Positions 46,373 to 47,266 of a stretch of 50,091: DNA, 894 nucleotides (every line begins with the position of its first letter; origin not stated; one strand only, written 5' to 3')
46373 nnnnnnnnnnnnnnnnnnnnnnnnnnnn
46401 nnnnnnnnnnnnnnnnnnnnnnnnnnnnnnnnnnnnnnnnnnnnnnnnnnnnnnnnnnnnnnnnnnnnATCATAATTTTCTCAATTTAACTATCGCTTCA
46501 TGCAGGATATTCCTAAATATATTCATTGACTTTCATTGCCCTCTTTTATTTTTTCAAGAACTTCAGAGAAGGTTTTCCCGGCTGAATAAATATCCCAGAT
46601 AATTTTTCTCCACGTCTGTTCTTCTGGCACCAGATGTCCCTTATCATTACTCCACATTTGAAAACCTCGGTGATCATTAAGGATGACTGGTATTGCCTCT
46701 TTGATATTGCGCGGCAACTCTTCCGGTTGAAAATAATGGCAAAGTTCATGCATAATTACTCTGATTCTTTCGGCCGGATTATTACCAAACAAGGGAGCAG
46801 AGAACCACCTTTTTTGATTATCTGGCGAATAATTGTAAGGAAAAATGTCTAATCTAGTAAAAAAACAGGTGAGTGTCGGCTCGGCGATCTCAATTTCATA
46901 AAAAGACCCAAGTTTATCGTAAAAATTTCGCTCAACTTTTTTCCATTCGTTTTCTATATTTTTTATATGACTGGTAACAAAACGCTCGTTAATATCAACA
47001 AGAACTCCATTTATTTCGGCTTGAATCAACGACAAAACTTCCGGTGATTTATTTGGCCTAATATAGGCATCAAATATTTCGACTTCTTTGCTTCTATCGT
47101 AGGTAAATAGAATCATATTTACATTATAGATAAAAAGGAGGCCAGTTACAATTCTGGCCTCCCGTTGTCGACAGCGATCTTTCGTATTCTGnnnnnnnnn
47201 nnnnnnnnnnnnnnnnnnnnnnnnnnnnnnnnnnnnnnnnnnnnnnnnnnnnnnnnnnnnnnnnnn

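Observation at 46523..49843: Compact radical-SAM/SPASM RiPP-like cluster in an otherwise housekeeping, CPR-like genome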

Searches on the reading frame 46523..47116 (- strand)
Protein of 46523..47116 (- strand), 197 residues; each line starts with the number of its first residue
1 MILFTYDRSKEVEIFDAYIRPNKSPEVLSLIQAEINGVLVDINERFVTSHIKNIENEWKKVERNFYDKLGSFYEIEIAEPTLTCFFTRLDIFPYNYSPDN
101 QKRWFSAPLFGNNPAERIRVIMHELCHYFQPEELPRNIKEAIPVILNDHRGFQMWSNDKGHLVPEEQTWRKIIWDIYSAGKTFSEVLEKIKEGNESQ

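Call 3: search_protein_families(library=pfam, proteins=[window:46523-47116:-], max_evalue=1)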
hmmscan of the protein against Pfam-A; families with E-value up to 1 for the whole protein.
window:46523-47116:- (197 aa): 2 families
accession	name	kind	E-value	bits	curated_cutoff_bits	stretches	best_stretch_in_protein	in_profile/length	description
PF10263.15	SprT-like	-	0.11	12.8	25.6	1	105-129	48-73/108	SprT-like family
PF06114.19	Peptidase_M78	-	0.17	12.1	22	1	113-138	38-63/123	IrrE N-terminal-like domain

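Call 4: search_protein_families(library=ncbifam, proteins=[window:46523-47116:-], max_evalue=1)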
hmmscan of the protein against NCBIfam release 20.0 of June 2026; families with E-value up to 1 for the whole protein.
window:46523-47116:- (197 aa): 0 families

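Call 25: find_homologous_proteins(query=window:46523-47116:-, max_evalue=0.001)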
Query window:46523-47116:- (197 aa): 31 proteins with E <= 0.001 among 76 candidates.
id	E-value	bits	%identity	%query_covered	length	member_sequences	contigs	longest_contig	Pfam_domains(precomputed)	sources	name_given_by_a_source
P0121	1.9e-131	454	100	100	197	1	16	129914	-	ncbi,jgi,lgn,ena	ncbi:MAG TPA: hypothetical protein VJB69_02695 [Candidatus Paceibacterota bacterium]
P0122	1.1e-70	255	59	97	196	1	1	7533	-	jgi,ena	-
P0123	2.3e-68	248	59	97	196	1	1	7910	-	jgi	-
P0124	8.2e-68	246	58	96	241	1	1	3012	-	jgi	jgi:hypothetical protein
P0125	7.2e-67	243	56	99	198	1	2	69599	-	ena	-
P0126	1.3e-66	242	58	95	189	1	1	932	-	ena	-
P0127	5.7e-65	237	57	97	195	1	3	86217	-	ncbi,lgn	-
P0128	1.1e-63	232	56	97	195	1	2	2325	-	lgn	-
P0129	1.9e-62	228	56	97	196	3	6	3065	-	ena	-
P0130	2.0e-59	218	54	94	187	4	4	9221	-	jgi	jgi:hypothetical protein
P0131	2.1e-59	218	53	98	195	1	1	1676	-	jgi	jgi:hypothetical protein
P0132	7.9e-58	213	51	95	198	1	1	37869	-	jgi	jgi:hypothetical protein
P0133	1.1e-57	213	53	97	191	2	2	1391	-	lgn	-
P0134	1.4e-57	212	51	98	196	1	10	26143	-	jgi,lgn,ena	-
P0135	2.6e-57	211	53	91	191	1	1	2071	-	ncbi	ncbi:MAG: hypothetical protein ABIG87_02480 [Patescibacteria group bacterium]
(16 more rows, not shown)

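Call 35: predict_structure(alignment_id=A3)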
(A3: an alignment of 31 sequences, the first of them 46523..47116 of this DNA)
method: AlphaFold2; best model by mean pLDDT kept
length: 197 residues; sequences in the alignment: 31
mean_pLDDT: 94.9   pTM: 0.89
mean pLDDT of the five models: 94.9, 94.4, 93.9, 92.9, 92.7
residues with pLDDT >= 90: 183; 70-90: 11; 50-70: 3; < 50: 0
segments of 3 or more residues with pLDDT < 50: none
pLDDT, mean of each block of 10 residues (from residue 1): 96 97 97 95 96 98 98 96 96 87 92 92 97 96 98 95 96 98 98 75
secondary structure, 60 per line:
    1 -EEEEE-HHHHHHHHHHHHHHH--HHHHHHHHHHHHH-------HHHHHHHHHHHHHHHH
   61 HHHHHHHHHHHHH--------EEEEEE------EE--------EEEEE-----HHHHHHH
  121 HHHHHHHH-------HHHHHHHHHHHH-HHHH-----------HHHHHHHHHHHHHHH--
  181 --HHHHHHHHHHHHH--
elements in order: E2-6 H8-22 H25-37 H45-73 E82-87 E104-108 H114-128 H136-147 H149-152 H164-178 H183-195

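Call 38: fold_search(model_id=the predicted structure, library=pdb)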
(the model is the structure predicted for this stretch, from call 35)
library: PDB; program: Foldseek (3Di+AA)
matches with E <= 10: 88; with E <= 0.001: 0
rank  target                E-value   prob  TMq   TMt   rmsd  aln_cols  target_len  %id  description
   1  1hv5_A                3.0e-01  0.21  0.25  0.28   8.6       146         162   10  CRYSTAL STRUCTURE OF THE STROMELYSIN-3 (MMP-11) CATALYTIC DOMAIN COMPLEXED WITH A PHOSPHINIC INHIBITOR (released 2001-03-28)
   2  1iag                  6.3e-01  0.12  0.28  0.27  14.1       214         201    8  FIRST STRUCTURE OF A SNAKE VENOM METALLOPROTEINASE: A PROTOTYPE FOR MATRIX METALLOPROTEINASES(SLASH)COLLAGENASES (released 1994-08-31)
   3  1hv5_B                6.7e-01  0.14  0.24  0.28   9.1       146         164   10  CRYSTAL STRUCTURE OF THE STROMELYSIN-3 (MMP-11) CATALYTIC DOMAIN COMPLEXED WITH A PHOSPHINIC INHIBITOR (released 2001-03-28)
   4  2ddf_A                7.1e-01  0.10  0.19  0.15  11.4       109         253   20  Crystal structure of TACE in complex with TAPI-2 (released 2006-03-14)
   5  3e8r_A                8.0e-01  0.08  0.20  0.17  12.2       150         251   18  Crystal structure of catalytic domain of TACE with hydroxamate inhibitor (released 2008-10-21)
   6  3kmc_A                8.5e-01  0.08  0.20  0.17  12.1       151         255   18  Crystal structure of catalytic domain of TACE with tartrate-based inhibitor (released 2009-12-22)
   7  3k7n_A                9.6e-01  0.21  0.23  0.12  11.5        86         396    8  Structures of two elapid snake venom metalloproteases with distinct activities highlight the disulfide patterns in the (released 2010-03-02)
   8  2dw1_A                1.0e+00  0.15  0.28  0.15  12.2       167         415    8  Crystal structure of VAP2 from Crotalus atrox venom (Form 2-2 crystal) (released 2007-07-10)
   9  1hv5_E                1.1e+00  0.11  0.24  0.27   8.7       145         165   10  CRYSTAL STRUCTURE OF THE STROMELYSIN-3 (MMP-11) CATALYTIC DOMAIN COMPLEXED WITH A PHOSPHINIC INHIBITOR (released 2001-03-28)
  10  3edz_A                1.1e+00  0.06  0.18  0.15  13.1       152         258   18  Crystal structure of catalytic domain of TACE with hydroxamate inhibitor (released 2008-09-23)
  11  6u7g_B                1.5e+00  0.16  0.33  0.08   7.5       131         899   13  HCoV-229E RBD Class V in complex with human APN (released 2019-11-13)
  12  3i0o                  1.6e+00  0.02  0.13  0.08  19.4       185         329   11  Crystal Structure of Spectinomycin Phosphotransferase, APH(9)-Ia, in complex with ADP and Spectinomcyin (released 2010-01-19)
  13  8wde_D                2.0e+00  0.25  0.40  0.11   4.3       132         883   10  CryoEM structure of the spike protein of human CoV 229E in complex with receptor hAPN (composite map) (released 2025-03-05)
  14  2aig                  2.0e+00  0.09  0.27  0.26  13.3       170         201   11  ADAMALYSIN II WITH PEPTIDOMIMETIC INHIBITOR POL647 (released 1998-04-15)
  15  4dd8_C                2.0e+00  0.09  0.24  0.24  11.6       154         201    8  ADAM-8 metalloproteinase domain with bound batimastat (released 2012-06-06)
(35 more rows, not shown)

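Call 69: search_protein_representatives(alignment_id=A3)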
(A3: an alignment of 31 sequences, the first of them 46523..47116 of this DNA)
Query: 31 sequences, 193 profile positions. Proteins with E-value up to 0.001 (for the whole library): 128; up to 1e-10: 29; up to 1e-30: 12. The best 128 are listed.
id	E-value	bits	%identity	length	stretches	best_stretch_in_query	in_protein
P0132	1.6e-77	276.1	-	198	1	1-191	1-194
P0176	5.2e-70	251.6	-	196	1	1-190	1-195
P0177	3.8e-65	235.7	-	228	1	1-192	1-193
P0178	1.1e-56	208.1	-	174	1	29-191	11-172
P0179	4.4e-54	199.6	-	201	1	2-188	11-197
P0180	8.3e-54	198.7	-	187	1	2-184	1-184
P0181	1.3e-53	198.0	-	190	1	1-188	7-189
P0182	2.0e-50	187.7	-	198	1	1-192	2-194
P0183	5.5e-47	176.5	-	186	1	2-188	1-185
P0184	8.0e-42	159.6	-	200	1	2-191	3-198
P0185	2.5e-35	138.4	-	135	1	28-125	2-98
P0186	8.7e-35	136.7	-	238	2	97-190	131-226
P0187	3.6e-30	121.6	-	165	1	1-163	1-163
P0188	1.7e-29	119.4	-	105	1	1-106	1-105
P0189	1.4e-25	106.6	-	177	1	2-171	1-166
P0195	2.3e-15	73.3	-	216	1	2-128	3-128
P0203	9.3e-11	58.3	-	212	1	6-187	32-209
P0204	2.5e-10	56.9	-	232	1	16-186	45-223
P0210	3.7e-09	53.1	-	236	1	15-186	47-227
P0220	3.6e-08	49.8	-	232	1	17-190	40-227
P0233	6.6e-07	45.7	-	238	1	17-180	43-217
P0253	1.9e-05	40.9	-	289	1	35-188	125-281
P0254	2.0e-05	40.9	-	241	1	17-187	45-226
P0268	7.1e-05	39.1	-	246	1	29-185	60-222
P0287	3.0e-04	37.0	-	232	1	7-190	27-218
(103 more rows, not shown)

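Call 70: search_protein_families(library=pfam, proteins=[P0195, P0203, P0204, P0210, P0220, P0233, P0253, P0254, P0268, P0287], max_evalue=0.1)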
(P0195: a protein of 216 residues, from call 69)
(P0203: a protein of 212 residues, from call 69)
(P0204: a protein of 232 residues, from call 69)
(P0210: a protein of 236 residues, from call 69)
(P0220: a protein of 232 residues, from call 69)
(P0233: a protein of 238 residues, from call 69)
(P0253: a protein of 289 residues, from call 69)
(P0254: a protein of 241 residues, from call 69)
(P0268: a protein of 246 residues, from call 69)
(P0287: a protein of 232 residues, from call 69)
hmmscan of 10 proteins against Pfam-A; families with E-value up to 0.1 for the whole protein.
P0195 (216 aa): 1 family
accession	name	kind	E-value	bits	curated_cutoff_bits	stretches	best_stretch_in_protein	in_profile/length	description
PF23871.1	DUF7226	-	0.098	13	27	0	55-90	25-60/142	Domain of unknown function (DUF7226)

P0203 (212 aa): 4 families
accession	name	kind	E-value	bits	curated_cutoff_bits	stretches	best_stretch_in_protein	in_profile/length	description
PF06180.16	CbiK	-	0.0058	16.4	26.2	1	58-196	57-195/262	Cobalt chelatase (CbiK)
PF22080.2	Dark_CARD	-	0.018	16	25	0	31-81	9-59/82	Dark, CARD domain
PF12417.13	DUF3669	-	0.019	15.2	22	1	47-99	11-64/66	Zinc finger protein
PF06855.17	YozE_SAM_like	-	0.039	14.6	25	0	56-79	39-62/66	YozE SAM-like fold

P0204 (232 aa): 0 families

P0210 (236 aa): 1 family
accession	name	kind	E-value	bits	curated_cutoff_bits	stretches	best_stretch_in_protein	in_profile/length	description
PF23583.2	EF_HAND_2_PLCG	-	0.034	14.9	27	0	41-81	13-53/71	PLCG EF-hand motif 2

P0220 (232 aa): 0 families

P0233 (238 aa): 0 families

P0253 (289 aa): 0 families

P0254 (241 aa): 1 family
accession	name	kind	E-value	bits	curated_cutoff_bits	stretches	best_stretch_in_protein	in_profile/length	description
PF24091.1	DUF7376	-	0.041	14.1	27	1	7-59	89-141/219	Family of unknown function (DUF7376)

P0268 (246 aa): 0 families

P0287 (232 aa): 1 family
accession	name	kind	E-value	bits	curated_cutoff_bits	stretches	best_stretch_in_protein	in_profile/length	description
PF06114.19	Peptidase_M78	-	0.092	13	22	0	110-142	19-53/123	IrrE N-terminal-like domain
